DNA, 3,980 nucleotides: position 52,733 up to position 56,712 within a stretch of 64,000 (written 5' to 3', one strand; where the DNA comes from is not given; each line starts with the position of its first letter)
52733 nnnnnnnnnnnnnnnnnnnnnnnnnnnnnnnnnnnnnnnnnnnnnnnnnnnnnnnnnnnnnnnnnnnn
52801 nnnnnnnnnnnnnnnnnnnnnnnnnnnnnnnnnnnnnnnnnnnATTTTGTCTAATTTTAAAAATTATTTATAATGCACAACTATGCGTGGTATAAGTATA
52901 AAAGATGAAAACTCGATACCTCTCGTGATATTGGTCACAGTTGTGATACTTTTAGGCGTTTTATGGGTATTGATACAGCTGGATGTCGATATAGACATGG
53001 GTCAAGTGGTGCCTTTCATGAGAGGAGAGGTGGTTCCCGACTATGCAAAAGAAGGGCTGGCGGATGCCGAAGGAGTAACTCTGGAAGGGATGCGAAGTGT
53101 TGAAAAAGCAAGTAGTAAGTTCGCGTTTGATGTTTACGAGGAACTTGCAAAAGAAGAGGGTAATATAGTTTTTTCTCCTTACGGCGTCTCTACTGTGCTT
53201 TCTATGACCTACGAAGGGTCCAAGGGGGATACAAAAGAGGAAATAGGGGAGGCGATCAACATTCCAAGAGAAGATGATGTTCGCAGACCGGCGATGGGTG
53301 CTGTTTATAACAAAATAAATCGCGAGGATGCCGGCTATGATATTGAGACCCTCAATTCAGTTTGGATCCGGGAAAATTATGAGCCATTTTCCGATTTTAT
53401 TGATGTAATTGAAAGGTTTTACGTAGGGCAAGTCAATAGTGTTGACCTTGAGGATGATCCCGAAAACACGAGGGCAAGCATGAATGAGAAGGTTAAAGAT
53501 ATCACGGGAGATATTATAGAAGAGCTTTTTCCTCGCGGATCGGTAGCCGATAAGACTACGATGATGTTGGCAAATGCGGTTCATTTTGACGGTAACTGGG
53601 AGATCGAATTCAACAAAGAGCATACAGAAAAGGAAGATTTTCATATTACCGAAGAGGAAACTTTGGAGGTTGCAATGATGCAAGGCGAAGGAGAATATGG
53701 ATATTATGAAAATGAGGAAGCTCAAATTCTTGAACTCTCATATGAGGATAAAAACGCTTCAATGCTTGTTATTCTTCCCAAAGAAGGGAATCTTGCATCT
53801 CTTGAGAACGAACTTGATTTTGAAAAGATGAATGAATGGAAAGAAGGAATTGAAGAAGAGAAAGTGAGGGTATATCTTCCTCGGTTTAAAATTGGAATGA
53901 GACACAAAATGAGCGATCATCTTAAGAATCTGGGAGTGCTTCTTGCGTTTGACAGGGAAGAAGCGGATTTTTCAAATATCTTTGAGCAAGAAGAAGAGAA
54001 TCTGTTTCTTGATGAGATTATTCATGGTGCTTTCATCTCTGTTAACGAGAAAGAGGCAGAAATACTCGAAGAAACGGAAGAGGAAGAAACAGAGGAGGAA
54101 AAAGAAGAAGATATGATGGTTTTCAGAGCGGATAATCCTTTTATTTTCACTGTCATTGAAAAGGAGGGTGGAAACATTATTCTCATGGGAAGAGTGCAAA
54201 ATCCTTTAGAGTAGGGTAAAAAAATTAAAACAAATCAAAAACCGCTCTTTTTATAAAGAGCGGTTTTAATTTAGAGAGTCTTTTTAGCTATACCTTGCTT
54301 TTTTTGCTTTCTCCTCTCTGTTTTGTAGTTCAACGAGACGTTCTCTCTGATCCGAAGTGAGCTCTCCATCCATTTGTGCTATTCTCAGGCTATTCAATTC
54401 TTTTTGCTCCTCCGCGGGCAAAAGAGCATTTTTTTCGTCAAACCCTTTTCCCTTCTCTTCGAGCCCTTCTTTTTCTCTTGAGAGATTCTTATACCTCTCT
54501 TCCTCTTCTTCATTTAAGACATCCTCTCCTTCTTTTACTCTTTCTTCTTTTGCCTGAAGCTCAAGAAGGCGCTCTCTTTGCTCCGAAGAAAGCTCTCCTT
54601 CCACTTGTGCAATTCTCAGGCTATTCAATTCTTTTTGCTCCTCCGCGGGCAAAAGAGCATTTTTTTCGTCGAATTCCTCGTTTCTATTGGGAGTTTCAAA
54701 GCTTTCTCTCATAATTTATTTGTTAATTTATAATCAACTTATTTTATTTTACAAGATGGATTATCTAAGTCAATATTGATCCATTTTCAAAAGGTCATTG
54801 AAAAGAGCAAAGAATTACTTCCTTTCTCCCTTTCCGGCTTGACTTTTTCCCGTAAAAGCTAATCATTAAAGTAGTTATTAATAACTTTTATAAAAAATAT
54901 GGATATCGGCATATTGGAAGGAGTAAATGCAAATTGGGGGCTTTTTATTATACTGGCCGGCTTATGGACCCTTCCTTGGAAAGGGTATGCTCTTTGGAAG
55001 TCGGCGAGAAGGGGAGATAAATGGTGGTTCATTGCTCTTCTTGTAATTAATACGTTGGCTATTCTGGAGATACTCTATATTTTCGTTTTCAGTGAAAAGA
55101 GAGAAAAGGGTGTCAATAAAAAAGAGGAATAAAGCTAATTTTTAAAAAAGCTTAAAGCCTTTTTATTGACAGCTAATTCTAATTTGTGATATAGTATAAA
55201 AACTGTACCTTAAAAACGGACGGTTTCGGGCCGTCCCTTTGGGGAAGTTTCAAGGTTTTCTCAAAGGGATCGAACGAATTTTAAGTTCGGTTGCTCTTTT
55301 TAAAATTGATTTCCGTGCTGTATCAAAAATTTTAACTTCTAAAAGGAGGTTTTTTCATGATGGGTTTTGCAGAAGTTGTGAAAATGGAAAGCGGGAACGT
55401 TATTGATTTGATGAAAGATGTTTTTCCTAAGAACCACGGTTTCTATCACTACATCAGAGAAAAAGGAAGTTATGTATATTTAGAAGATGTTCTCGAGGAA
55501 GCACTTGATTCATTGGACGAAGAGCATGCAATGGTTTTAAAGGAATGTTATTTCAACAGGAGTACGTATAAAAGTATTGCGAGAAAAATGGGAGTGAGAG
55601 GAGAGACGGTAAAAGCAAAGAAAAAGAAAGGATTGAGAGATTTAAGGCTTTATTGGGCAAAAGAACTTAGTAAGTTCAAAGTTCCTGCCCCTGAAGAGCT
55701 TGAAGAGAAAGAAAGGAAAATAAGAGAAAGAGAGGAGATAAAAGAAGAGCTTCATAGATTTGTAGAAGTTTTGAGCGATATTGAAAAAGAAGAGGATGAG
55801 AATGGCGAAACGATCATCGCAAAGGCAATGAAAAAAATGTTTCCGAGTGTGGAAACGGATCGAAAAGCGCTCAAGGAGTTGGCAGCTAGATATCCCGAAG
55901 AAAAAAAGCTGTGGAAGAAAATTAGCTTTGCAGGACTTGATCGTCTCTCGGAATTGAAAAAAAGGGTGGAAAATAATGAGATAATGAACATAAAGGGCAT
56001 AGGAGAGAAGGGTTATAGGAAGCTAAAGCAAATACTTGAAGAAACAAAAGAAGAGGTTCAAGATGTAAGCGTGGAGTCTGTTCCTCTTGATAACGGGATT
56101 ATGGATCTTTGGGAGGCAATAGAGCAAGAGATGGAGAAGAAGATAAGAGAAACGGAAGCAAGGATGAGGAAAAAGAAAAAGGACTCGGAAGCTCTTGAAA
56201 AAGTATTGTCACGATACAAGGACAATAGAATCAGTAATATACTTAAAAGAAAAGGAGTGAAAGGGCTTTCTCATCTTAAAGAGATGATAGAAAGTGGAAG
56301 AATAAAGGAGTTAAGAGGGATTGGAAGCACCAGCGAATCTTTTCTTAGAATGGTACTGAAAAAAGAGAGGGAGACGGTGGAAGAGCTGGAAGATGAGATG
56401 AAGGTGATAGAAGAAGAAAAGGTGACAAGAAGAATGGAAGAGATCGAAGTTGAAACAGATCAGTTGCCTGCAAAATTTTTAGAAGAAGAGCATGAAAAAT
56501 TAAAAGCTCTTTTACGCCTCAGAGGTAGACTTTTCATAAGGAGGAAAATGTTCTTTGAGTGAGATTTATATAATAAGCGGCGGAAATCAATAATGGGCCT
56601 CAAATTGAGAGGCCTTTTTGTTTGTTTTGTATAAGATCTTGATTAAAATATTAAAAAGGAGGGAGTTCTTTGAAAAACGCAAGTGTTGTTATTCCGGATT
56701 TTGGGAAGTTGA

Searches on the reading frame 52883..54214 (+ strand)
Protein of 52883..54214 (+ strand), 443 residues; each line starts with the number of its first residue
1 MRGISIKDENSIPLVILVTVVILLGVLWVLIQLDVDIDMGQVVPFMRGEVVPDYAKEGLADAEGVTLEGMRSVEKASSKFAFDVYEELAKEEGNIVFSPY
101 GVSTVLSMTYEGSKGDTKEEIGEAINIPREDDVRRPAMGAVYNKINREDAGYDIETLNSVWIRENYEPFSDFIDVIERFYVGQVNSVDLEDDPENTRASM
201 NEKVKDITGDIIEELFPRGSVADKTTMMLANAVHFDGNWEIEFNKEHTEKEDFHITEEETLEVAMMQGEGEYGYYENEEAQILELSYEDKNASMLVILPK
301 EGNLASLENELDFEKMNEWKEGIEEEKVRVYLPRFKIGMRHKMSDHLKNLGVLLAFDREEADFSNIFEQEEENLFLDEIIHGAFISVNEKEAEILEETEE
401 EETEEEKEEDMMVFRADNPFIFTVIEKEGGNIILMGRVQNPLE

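Call 82: search_protein_families(library=pfam, proteins=[window:52883-54214:+], max_evalue=0.001)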
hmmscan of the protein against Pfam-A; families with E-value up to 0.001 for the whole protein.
window:52883-54214:+ (443 aa): 1 family
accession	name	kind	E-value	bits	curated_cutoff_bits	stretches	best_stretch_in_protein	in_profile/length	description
PF00079.25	Serpin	-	9.7e-102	341.4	27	1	76-441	2-370/370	Serpin (serine protease inhibitor)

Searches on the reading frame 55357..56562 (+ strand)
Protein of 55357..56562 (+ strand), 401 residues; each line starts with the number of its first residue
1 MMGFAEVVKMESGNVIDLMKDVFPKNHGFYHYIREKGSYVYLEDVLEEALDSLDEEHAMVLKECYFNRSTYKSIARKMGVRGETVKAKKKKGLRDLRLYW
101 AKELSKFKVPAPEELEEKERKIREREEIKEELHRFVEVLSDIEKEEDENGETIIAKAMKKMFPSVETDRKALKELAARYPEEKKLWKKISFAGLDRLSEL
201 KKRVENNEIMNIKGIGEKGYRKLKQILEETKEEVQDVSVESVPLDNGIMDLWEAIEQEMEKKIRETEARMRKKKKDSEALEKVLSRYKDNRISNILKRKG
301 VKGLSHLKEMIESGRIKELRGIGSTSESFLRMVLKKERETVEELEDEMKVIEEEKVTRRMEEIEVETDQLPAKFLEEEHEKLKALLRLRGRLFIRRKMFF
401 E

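Call 82: search_protein_families(library=pfam, proteins=[window:55357-56562:+], max_evalue=0.001)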
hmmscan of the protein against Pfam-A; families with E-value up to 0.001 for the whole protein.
window:55357-56562:+ (401 aa): 3 families
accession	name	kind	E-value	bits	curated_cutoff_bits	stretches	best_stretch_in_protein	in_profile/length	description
PF04545.22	Sigma70_r4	-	7.7e-10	38.6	24.1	1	49-97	1-49/50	Sigma-70, region 4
PF08281.18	Sigma70_r4_2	-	5.5e-06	26.4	25.7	1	45-96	3-54/54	Sigma-70, region 4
PF12482.14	DUF3701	-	0.00056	20.5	26.9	0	279-348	11-83/93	Phage integrase protein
